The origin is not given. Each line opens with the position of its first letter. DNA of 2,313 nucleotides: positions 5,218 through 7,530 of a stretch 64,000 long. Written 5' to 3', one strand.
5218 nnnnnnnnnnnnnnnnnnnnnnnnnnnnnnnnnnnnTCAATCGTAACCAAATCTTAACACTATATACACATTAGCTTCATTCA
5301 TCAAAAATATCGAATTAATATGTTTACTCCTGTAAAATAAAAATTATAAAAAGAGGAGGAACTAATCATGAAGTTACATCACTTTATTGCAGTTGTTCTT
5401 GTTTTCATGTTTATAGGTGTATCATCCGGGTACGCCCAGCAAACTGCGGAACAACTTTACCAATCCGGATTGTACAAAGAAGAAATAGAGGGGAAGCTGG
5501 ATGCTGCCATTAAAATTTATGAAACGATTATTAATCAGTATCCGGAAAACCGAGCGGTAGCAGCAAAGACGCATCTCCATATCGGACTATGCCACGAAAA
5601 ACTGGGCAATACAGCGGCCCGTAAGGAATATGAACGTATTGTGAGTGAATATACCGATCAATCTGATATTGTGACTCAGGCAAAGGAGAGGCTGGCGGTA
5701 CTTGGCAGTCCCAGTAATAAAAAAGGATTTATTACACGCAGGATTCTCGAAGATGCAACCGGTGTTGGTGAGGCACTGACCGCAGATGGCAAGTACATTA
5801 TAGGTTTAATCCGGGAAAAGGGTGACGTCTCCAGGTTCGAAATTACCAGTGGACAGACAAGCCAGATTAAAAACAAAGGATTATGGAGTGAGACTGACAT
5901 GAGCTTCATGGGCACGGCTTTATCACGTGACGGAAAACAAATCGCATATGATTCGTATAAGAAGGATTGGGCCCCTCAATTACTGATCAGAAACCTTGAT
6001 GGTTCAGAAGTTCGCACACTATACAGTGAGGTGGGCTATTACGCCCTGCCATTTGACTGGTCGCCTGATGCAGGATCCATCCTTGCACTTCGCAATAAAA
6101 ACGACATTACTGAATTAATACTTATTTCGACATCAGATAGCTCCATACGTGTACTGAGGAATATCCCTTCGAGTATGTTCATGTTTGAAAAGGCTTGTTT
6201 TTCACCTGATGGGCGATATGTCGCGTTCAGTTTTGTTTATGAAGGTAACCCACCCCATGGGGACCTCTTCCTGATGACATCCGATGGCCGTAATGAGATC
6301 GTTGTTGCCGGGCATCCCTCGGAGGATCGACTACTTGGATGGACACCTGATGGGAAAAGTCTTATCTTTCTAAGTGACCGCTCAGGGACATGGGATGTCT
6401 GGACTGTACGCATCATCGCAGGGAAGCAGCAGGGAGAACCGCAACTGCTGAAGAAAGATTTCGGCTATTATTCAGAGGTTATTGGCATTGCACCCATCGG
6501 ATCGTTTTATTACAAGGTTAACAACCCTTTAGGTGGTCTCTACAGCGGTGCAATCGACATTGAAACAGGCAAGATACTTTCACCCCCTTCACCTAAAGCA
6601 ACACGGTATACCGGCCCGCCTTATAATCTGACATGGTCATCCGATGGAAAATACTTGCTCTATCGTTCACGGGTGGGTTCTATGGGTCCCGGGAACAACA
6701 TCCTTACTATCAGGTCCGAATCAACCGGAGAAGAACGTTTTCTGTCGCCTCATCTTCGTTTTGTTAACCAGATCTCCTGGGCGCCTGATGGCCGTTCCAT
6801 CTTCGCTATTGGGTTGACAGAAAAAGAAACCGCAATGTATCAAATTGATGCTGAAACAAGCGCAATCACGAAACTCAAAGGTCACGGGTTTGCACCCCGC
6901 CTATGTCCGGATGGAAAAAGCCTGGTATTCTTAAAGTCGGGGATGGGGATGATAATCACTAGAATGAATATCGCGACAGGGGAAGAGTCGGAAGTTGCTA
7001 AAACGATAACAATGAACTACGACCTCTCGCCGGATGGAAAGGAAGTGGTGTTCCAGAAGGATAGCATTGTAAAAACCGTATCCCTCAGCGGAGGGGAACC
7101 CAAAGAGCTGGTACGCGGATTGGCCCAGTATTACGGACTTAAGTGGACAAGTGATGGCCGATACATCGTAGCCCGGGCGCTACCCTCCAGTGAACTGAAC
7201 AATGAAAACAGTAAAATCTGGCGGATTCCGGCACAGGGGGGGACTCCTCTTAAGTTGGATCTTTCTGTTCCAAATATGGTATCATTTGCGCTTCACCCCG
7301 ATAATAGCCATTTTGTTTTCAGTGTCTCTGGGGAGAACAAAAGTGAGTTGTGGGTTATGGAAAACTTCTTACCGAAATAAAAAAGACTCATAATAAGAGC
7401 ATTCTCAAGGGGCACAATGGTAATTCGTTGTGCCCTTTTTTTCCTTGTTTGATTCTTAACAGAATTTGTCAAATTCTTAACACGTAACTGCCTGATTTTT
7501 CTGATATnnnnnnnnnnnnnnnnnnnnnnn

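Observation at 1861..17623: Three paralogous histidine kinase - response regulator - secreted TPR/beta-propeller cassettes back to back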

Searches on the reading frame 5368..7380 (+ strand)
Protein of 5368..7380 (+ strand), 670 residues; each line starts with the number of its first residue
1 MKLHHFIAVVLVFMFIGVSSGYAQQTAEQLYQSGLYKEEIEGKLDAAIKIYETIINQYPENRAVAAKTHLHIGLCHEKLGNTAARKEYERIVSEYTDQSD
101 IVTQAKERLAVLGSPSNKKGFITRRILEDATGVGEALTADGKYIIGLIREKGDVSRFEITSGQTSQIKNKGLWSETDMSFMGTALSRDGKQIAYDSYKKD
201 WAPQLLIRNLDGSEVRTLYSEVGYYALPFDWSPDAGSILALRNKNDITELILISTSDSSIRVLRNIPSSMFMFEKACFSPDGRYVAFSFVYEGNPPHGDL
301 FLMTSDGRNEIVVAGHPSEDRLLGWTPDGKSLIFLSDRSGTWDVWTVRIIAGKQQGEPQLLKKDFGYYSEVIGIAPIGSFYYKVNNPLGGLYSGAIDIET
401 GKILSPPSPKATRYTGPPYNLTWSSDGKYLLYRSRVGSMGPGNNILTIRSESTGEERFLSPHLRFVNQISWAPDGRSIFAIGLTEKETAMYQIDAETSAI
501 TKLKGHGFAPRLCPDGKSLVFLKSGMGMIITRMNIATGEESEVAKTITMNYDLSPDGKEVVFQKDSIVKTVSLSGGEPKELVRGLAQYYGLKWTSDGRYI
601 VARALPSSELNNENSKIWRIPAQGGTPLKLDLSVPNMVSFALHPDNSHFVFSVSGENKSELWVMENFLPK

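Call 3: search_protein_families(library=pfam, proteins=[window:5368-7380:+], max_evalue=0.01)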
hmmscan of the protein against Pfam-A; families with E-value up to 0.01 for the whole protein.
window:5368-7380:+ (670 aa): 7 families
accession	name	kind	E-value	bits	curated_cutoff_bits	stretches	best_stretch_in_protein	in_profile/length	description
PF07676.18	PD40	-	3.3e-23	81.5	20.9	1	322-345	13-37/38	WD40-like Beta Propeller Repeat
PF25174.1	Beta-prop_THOC3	-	2.3e-09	37.1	305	1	420-520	7-104/272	THOC3 beta-propeller domain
PF13174.12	TPR_6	-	2.3e-07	31.5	26.3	0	30-60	3-32/33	Tetratricopeptide repeat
PF00400.38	WD40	-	0.00042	21.2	27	0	458-479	6-27/39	WD domain, G-beta repeat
PF24817.1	WD40_WDHD1_1st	-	0.0039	16.8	109.9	0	229-333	184-281/291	WDHD1 first WD40 domain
PF02897.21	Peptidase_S9_N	-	0.0048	16.1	24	0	272-336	125-188/414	Prolyl oligopeptidase, N-terminal beta-propeller domain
PF23414.1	Beta-prop_EML_2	-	0.009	15.9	90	0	422-506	46-123/266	Echinoderm microtubule-associated protein second beta-propeller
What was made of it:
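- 5368..5718 (+): BP1 signal peptide, three TPR-like helical hairpins (residues 27-112) and a disordered linker (113-120). Proposed HK-docking adaptor. TPR_6 (call 3).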

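Call 10: find_encoding_contigs(protein=window:5368-7380:+, flank=10000, max_places=6)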
Protein window:5368-7380:+ (670 aa): 1 contig read that carries it; 1 place shown.
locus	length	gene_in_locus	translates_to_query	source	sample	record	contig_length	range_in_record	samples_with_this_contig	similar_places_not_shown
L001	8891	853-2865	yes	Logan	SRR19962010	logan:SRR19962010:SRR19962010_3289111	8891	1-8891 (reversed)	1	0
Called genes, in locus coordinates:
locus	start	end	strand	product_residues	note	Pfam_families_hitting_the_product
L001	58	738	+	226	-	PF00072:Response_reg, PF00486:Trans_reg_C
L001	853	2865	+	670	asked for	PF13174:TPR_6 (faint), PF26550:Tricorn_2nd, PF23381:Beta-prop_IFT122_1st (faint), PF25174:Beta-prop_THOC3 (faint), PF26549:Tricorn_N, PF07676:PD40 (weak), PF26549:Tricorn_N (weak)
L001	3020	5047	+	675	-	PF00512:HisKA, PF02518:HATPase_c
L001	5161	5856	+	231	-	PF00072:Response_reg, PF00486:Trans_reg_C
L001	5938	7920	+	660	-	PF13174:TPR_6 (faint), PF07676:PD40 (faint), PF26550:Tricorn_2nd (faint), PF25174:Beta-prop_THOC3 (faint), PF26549:Tricorn_N (weak)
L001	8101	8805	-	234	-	PF00072:Response_reg, PF00486:Trans_reg_C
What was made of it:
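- On Tricorn protease: Only precomputed Tricorn_N and Tricorn_2nd propeller hits (call 10).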

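Call 11: search_protein_families(library=ncbifam, proteins=[window:5368-7380:+], max_evalue=0.001)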
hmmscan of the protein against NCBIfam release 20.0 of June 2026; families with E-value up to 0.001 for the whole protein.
window:5368-7380:+ (670 aa): 6 families
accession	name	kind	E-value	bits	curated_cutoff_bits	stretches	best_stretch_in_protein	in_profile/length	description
TIGR02800.1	propeller_TolB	equivalog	2.4e-27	95.9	343.15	3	276-439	240-389/418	Tol-Pal system beta propeller repeat protein TolB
NF053518.1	DipepPtdsDpp5Prph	equivalog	3.2e-19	68.9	900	2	419-503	251-337/655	dipeptidyl-peptidase Dpp5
NF033523.0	lasso_peptidase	equivalog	9.8e-15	54.3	400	0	298-353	69-123/638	Atxe2 family lasso peptide isopeptidase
NF002183.0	PRK01029.1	equivalog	7.5e-07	28.5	405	0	276-354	286-363/429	Tol-Pal system protein TolB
TIGR03302.1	OM_YfiO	subfamily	0.0002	21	81.4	1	22-101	28-106/239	outer membrane protein assembly factor BamD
TIGR02795.1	tol_pal_ybgF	equivalog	0.00023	21.7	90.1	1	40-105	51-116/119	tol-pal system protein YbgF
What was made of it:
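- Tried and rejected: Membership features are not met (calls 3, 10, 11).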

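Call 12: find_homologous_proteins(query=window:5368-7380:+, max_evalue=1e-10)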
Query window:5368-7380:+ (670 aa): 1963 proteins with E <= 1e-10 among 8000 candidates; the best 120 are listed.
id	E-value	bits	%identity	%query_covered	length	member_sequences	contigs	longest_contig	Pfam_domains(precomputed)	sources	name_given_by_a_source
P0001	0.0e+0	1530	100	100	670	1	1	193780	PF25174.2,PF26549.1,PF23381.2,PF26550.2,PF07676.19,PF13174.13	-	-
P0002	0.0e+0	1221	79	100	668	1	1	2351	PF25174.2,PF26549.1,PF23381.2,PF26550.2,PF19283.5,PF07676.19,PF13174.13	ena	-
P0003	0.0e+0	1157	73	100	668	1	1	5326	PF25174.2,PF26549.1,PF00930.28,PF23381.2,PF26550.2,PF07676.19,PF08450.19,PF13174.13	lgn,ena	-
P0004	0.0e+0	1157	75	100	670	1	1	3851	PF25174.2,PF26549.1,PF23381.2,PF26550.2,PF07676.19,PF13174.13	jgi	jgi:Tol biopolymer transport system component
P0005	0.0e+0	1141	73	100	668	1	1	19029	PF25174.2,PF26549.1,PF00930.28,PF23381.2,PF26550.2,PF07676.19,PF08450.19,PF13174.13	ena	-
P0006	0.0e+0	1123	73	100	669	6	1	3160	PF25174.2,PF26549.1,PF23381.2,PF26550.2,PF07676.19,PF13174.13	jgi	-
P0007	0.0e+0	1102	71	97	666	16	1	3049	PF25174.2,PF26549.1,PF00930.28,PF23381.2,PF26550.2,PF19283.5,PF07676.19,PF08450.19,PF13174.13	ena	-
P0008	0.0e+0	1094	72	100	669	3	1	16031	PF25174.2,PF26549.1,PF23381.2,PF26550.2,PF07676.19,PF13174.13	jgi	-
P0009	0.0e+0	1092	72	100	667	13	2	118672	PF25174.2,PF26549.1,PF23381.2,PF26550.2,PF07676.19,PF08450.19,PF13174.13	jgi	jgi:Tol biopolymer transport system component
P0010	0.0e+0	1092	72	100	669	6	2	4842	PF25174.2,PF26549.1,PF23381.2,PF26550.2,PF07676.19,PF13174.13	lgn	-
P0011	0.0e+0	1084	71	100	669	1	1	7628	PF25174.2,PF26549.1,PF23381.2,PF26550.2,PF07676.19,PF13174.13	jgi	jgi:Tol biopolymer transport system component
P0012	0.0e+0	1077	70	100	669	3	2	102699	PF25174.2,PF26549.1,PF23381.2,PF26550.2,PF07676.19,PF13174.13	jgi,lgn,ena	-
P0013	0.0e+0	1075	71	100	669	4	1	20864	PF25174.2,PF26549.1,PF23381.2,PF26550.2,PF07676.19,PF08450.19,PF13174.13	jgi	jgi:Tol biopolymer transport system component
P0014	0.0e+0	1061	69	99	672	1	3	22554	PF25174.2,PF26549.1,PF23381.2,PF26550.2,PF07676.19,PF13174.13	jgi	jgi:Tol biopolymer transport system component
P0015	0.0e+0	1059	70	100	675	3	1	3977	PF25174.2,PF26549.1,PF23381.2,PF26550.2,PF25460.2,PF07676.19,PF13174.13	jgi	-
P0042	8.6e-278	941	63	100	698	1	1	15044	PF26549.1,PF26550.2,PF07676.19,PF13174.13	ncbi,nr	ncbi:MAG: tetratricopeptide repeat protein [Phycisphaerae bacterium]|nr:tetratricopeptide repeat pro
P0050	1.1e-273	928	65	96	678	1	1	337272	PF26549.1,PF23381.2,PF26550.2,PF02897.22,PF07676.19,PF13174.13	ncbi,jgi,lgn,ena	ncbi:MAG: tetratricopeptide repeat protein [Candidatus Aminicenantales bacterium]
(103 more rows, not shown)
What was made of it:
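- Closest known: TolB and CpoB. Same: Public sources label the family 'Tol biopolymer transport system component' (call 12).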

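Call 14: find_encoding_contigs(protein=P0050, flank=10000, max_places=3)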
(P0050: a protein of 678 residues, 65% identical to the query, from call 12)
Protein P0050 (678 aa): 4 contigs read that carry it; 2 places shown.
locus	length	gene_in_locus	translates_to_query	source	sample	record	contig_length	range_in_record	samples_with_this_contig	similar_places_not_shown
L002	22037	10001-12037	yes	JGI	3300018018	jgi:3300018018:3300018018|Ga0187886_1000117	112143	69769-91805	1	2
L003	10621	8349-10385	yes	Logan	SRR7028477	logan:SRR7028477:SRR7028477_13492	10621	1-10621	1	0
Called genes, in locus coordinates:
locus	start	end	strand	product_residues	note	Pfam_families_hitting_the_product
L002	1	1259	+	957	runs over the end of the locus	PF05569:Peptidase_M56, PF26550:Tricorn_2nd, PF07676:PD40 (faint), PF23381:Beta-prop_IFT122_1st (faint), PF02897:Peptidase_S9_N (faint), PF26549:Tricorn_N (weak), PF25174:Beta-prop_THOC3, PF26550:Tricorn_2nd (weak)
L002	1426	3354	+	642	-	PF00512:HisKA, PF02518:HATPase_c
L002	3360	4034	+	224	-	PF00072:Response_reg, PF00486:Trans_reg_C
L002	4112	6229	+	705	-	PF00930:DPPIV_N (faint), PF26549:Tricorn_N, PF25174:Beta-prop_THOC3 (faint), PF26550:Tricorn_2nd, PF07676:PD40 (weak), PF26550:Tricorn_2nd (weak), PF26549:Tricorn_N (weak)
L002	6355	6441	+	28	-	-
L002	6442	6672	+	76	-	PF26549:Tricorn_N (faint)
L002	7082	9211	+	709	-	PF00512:HisKA, PF02518:HATPase_c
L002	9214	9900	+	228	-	PF00072:Response_reg, PF00486:Trans_reg_C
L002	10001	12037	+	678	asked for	PF13174:TPR_6 (faint), PF26550:Tricorn_2nd, PF02897:Peptidase_S9_N (faint), PF23381:Beta-prop_IFT122_1st (faint), PF26549:Tricorn_N, PF07676:PD40 (weak), PF26549:Tricorn_N (weak)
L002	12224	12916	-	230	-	PF08843:AbiEii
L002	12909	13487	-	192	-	-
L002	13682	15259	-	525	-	PF08497:Radical_SAM_N, PF04055:Radical_SAM (weak), PF11842:DUF3362 (weak)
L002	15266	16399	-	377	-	PF07690:MFS_1, PF12832:MFS_1_like, PF07690:MFS_1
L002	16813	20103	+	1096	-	PF26549:Tricorn_N, PF26550:Tricorn_2nd, PF07676:PD40, PF26549:Tricorn_N, PF26550:Tricorn_2nd, PF07676:PD40, PF14684:Tricorn_C1, PF14685:PDZ_Tricorn, +4 more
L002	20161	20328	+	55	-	-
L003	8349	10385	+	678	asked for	PF13174:TPR_6 (faint), PF26550:Tricorn_2nd, PF02897:Peptidase_S9_N (faint), PF23381:Beta-prop_IFT122_1st (faint), PF26549:Tricorn_N, PF07676:PD40 (weak), PF26549:Tricorn_N (weak)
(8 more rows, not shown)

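Call 15: find_encoding_contigs(protein=P0042, flank=10000, max_places=3)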
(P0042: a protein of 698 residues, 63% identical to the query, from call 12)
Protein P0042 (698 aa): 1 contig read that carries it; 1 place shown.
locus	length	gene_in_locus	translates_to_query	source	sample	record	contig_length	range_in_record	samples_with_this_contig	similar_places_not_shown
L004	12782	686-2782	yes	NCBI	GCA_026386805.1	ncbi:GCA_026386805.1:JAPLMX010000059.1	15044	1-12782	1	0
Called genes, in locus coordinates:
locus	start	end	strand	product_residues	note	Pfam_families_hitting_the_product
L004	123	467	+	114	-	PF00486:Trans_reg_C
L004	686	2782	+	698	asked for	PF13174:TPR_6 (faint), PF26550:Tricorn_2nd (weak), PF26549:Tricorn_N, PF07676:PD40 (weak)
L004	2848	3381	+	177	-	-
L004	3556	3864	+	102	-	-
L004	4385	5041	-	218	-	PF00849:PseudoU_synth_2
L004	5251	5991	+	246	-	PF20260:PUA_4 (weak), PF04452:Methyltrans_RNA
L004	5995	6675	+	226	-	PF00590:TP_methylase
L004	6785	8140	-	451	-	PF01546:Peptidase_M20, PF07687:M20_dimer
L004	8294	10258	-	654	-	PF03169:OPT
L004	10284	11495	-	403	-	PF17761:DUF1016_N, PF06250:YhcG_C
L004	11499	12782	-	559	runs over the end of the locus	PF01401:Peptidase_M2, PF01432:Peptidase_M3, PF02074:Peptidase_M32 (weak)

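Call 17: find_related_loci(query=A1, collection=genome_contigs, flank=8000)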
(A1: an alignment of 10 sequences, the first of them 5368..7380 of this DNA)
Query A1 (670 aa) in genome_contigs; peptide patterns used: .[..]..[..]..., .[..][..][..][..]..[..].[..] (x = any residue, [..] = any of these).
539 stretches matched a pattern; 281 encode a relative of the query (tblastn E <= 1e-3); the best 80 are kept; 77 distinct loci.
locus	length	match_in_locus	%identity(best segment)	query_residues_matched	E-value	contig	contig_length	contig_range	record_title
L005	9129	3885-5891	71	1-670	0e+0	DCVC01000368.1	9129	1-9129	MAG TPA_asm: Bacteroidales bacterium UBA2198 UBA2198_contig_54862, whole genome shotgun sequence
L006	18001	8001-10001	68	1-670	0e+0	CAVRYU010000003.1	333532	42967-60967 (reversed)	MAG: uncultured Bacteroidales bacterium isolate MFD05942.bin.3.425 genome assembly, contig: contig_20542, whole genome s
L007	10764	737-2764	63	1-670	0e+0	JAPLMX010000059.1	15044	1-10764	MAG: Phycisphaerae bacterium isolate LacPavin_0920_SED4_MAG_61_20 LacPavin_0920_SED4_scaffold_777455, whole genome shotg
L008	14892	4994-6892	65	30-669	0e+0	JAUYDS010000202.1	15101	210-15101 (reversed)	MAG: Candidatus Aminicenantes bacterium isolate C20_metabat.bin.45 C20_k141_88731, whole genome shotgun sequence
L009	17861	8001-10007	60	3-670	0e+0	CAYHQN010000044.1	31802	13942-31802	MAG TPA_asm: uncultured Tangfeifania sp. isolate ERP119705_co15_184 genome assembly, contig: NODE_1131_length_31802_cov_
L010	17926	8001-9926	65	30-669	0e+0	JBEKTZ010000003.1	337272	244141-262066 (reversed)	MAG: Candidatus Aminicenantales bacterium isolate SPRUCE 56 SPRUCE_56_3, whole genome shotgun sequence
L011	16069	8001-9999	73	1-670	0e+0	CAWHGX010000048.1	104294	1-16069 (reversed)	MAG: uncultured Bacteroidales bacterium isolate MFD00709.bin.2.55 genome assembly, contig: contig_45555, whole genome sh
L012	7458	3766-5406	67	120-669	0e+0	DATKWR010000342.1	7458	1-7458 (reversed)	MAG TPA_asm: Sedimentisphaerales bacterium isolate SMAG_U14168 k141_1794084, whole genome shotgun sequence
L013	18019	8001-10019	58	1-669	0e+0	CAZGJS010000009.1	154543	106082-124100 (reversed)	MAG TPA_asm: uncultured Eubacteriales bacterium isolate SRP302447_co1_263 genome assembly, contig: NODE_381_length_15454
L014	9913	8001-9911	61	1-637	0e+0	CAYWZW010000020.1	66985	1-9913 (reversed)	MAG TPA_asm: uncultured Pirellulales bacterium isolate binchicken_co189_401 genome assembly, contig: NODE_206_length_669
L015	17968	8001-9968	57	10-669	0e+0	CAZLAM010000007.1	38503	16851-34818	MAG TPA_asm: uncultured Eubacteriales bacterium isolate binchicken_co255_92 genome assembly, contig: k141_669387, whole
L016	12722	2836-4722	60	41-669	0e+0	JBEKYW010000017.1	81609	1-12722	MAG: Bryobacteraceae bacterium isolate SPRUCE 684 SPRUCE_684_17, whole genome shotgun sequence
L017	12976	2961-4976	56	1-670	0e+0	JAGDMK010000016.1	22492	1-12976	MAG: Bacteroidetes bacterium isolate CTSoil_038 scaffold_738, whole genome shotgun sequence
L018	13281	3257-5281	56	1-668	0e+0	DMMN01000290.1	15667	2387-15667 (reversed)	MAG TPA_asm: Bacteroidetes bacterium isolate UBA10030 contig_27493, whole genome shotgun sequence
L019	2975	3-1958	57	32-670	0e+0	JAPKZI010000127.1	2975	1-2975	MAG: Candidatus Aminicenantes bacterium isolate LacPavin_0920_SED5_MAG_59_17 LacPavin_0920_SED5_scaffold_1462598, whole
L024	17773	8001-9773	60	80-669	0e+0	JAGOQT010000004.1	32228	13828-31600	MAG: Phycisphaerae bacterium isolate Go_SlDig_bin_273 Go_SlDig_3700_length_32228_cov_4.215040, whole genome shotgun sequ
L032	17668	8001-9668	63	120-669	0e+0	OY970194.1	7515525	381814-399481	MAG: Sedimentisphaerales bacterium isolate MFD00905.bin.c.1 genome assembly, chromosome: 1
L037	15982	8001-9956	50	17-669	0e+0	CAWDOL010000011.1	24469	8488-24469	MAG: Candidatus Aminicenantes bacterium isolate MFD04716.bin.2.239 genome assembly, contig: contig_29428, whole genome s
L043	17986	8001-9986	58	9-669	0e+0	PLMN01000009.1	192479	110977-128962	MAG: Candidatus Aminicenantes bacterium isolate fen_413 73.20120800_E2X.58_contig_415, whole genome shotgun sequence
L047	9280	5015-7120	33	1-669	2e-114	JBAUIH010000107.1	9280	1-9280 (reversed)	MAG: Candidatus Aminicenantales bacterium isolate MFD09513_ilm_asm_bin8 k127_128199, whole genome shotgun sequence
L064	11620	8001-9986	31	30-668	3e-92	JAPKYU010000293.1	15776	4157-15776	MAG: Acidobacteria bacterium isolate LacPavin_0920_SED5_MAG_65_11 LacPavin_0920_SED5_scaffold_1144570, whole genome shot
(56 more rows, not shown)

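Call 20: search_protein_families(library=pfam, proteins=[L012:2527-5433:+, L024:6828-9800:+, L032:6534-9698:+, L037:4595-7879:+, L018:8874-12719:+, L047:4970-8932:+, L064:7182-9992:+, L043:5226-7904:+], max_evalue=0.0001)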
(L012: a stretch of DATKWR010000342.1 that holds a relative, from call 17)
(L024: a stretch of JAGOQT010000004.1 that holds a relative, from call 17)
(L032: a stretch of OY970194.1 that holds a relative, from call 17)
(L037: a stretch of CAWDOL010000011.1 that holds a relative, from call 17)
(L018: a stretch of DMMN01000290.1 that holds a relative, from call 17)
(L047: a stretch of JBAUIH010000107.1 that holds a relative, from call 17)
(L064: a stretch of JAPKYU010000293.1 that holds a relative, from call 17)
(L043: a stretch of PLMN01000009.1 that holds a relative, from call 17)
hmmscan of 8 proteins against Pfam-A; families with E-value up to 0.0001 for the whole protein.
L012:2527-5433:+ (968 aa): 4 families
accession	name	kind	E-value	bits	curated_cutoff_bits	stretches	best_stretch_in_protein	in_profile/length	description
PF05569.17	Peptidase_M56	-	3.3e-68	230.5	31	1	15-341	3-296/296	BlaR1 peptidase M56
PF07676.18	PD40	-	3.6e-24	84.6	20.9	1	615-643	8-37/38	WD40-like Beta Propeller Repeat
PF25174.1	Beta-prop_THOC3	-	6.8e-07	29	305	0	520-632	88-188/272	THOC3 beta-propeller domain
PF01435.24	Peptidase_M48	-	7.4e-05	23.1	20.3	0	210-286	34-114/186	Peptidase family M48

L024:6828-9800:+ (990 aa): 3 families
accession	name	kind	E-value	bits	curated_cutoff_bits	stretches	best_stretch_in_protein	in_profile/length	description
PF05569.17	Peptidase_M56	-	1.2e-61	209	31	2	159-357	97-296/296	BlaR1 peptidase M56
PF07676.18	PD40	-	2.6e-22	78.6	20.9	1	632-659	9-37/38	WD40-like Beta Propeller Repeat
PF25174.1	Beta-prop_THOC3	-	5.8e-07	29.2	305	0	736-796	9-65/272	THOC3 beta-propeller domain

L032:6534-9698:+ (1054 aa): 4 families
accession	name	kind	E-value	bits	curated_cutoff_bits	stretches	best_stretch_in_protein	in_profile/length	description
PF05569.17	Peptidase_M56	-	4.9e-63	213.5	31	2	218-417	96-296/296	BlaR1 peptidase M56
PF07676.18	PD40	-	5.3e-26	90.4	20.9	1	695-723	8-37/38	WD40-like Beta Propeller Repeat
PF25174.1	Beta-prop_THOC3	-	2.9e-06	27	305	0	806-980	10-186/272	THOC3 beta-propeller domain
PF01435.24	Peptidase_M48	-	9.7e-06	26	20.3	1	292-362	41-114/186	Peptidase family M48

L037:4595-7879:+ (1094 aa): 3 families
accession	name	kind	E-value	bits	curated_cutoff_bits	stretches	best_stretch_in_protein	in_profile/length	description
PF13385.13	Laminin_G_3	-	1.2e-23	84.4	27.6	1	918-1067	17-150/151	Concanavalin A-like lectin/glucanases superfamily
PF07676.18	PD40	-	2.5e-16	59.6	20.9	0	621-642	9-30/38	WD40-like Beta Propeller Repeat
PF00072.30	Response_reg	-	6.9e-14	52.4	30.2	1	2-61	52-111/111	Response regulator receiver domain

L018:8874-12719:+ (1281 aa): 9 families
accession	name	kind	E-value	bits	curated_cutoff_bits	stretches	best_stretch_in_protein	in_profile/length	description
PF07676.18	PD40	-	2.1e-60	200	20.9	1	313-342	4-34/38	WD40-like Beta Propeller Repeat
PF25174.1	Beta-prop_THOC3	-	7.8e-19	68.2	305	0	712-881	32-193/272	THOC3 beta-propeller domain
PF00930.27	DPPIV_N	-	5.1e-17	62.1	22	0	154-257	21-133/354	Dipeptidyl peptidase IV (DPP IV) N-terminal region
PF02897.21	Peptidase_S9_N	-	8.4e-09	35.1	24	0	185-247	129-192/414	Prolyl oligopeptidase, N-terminal beta-propeller domain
PF12894.13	ANAPC4_WD40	-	3e-07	31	22.9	0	1048-1096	45-89/91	Anaphase-promoting complex subunit 4 WD40 domain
PF25460.1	Beta-prop_Aladin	-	8e-07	28.9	171.1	0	725-782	109-168/340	Aladin seven-bladed propeller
PF13174.12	TPR_6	-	2.2e-06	28.4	26.3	0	68-96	2-31/33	Tetratricopeptide repeat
PF00400.38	WD40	-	5.5e-06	27.2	27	0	669-687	13-30/39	WD domain, G-beta repeat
PF10647.15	Gmad1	-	4.1e-05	24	20.5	0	569-682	24-127/251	Lipoprotein LpqB beta-propeller domain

L047:4970-8932:+ (1320 aa): 7 families
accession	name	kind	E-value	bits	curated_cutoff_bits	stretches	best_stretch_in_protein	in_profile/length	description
PF07676.18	PD40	-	1.4e-58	194.2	20.9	2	925-959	3-38/38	WD40-like Beta Propeller Repeat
PF00930.27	DPPIV_N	-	1.8e-23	83.3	22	0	732-804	37-118/354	Dipeptidyl peptidase IV (DPP IV) N-terminal region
PF25174.1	Beta-prop_THOC3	-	1.3e-21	77.3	305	0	204-311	91-187/272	THOC3 beta-propeller domain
PF13174.12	TPR_6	-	1.5e-07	32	26.3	0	87-116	2-32/33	Tetratricopeptide repeat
PF10282.15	Lactonase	-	5e-07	29.7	21.7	0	487-559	240-313/344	Lactonase, 7-bladed beta-propeller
PF02897.21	Peptidase_S9_N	-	1.9e-06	27.3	24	0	478-571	211-310/414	Prolyl oligopeptidase, N-terminal beta-propeller domain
PF00400.38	WD40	-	9e-06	26.5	27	0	1136-1147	16-27/39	WD domain, G-beta repeat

L064:7182-9992:+ (936 aa): 3 families
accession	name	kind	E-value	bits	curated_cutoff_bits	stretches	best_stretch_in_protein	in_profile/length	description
PF13385.13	Laminin_G_3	-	5.6e-28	98.4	27.6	1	81-241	1-151/151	Concanavalin A-like lectin/glucanases superfamily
PF07676.18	PD40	-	2.5e-22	78.7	20.9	1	558-591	4-38/38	WD40-like Beta Propeller Repeat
PF13174.12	TPR_6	-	2.7e-05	24.9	26.3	0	312-340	2-31/33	Tetratricopeptide repeat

L043:5226-7904:+ (892 aa): 3 families
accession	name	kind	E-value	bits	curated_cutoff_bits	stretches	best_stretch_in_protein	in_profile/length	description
PF13385.13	Laminin_G_3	-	6.9e-25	88.4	27.6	1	719-870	16-151/151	Concanavalin A-like lectin/glucanases superfamily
PF07676.18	PD40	-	2.2e-15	56.6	20.9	0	325-348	8-32/38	WD40-like Beta Propeller Repeat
PF25174.1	Beta-prop_THOC3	-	6.6e-08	32.3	305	0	476-584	95-188/272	THOC3 beta-propeller domain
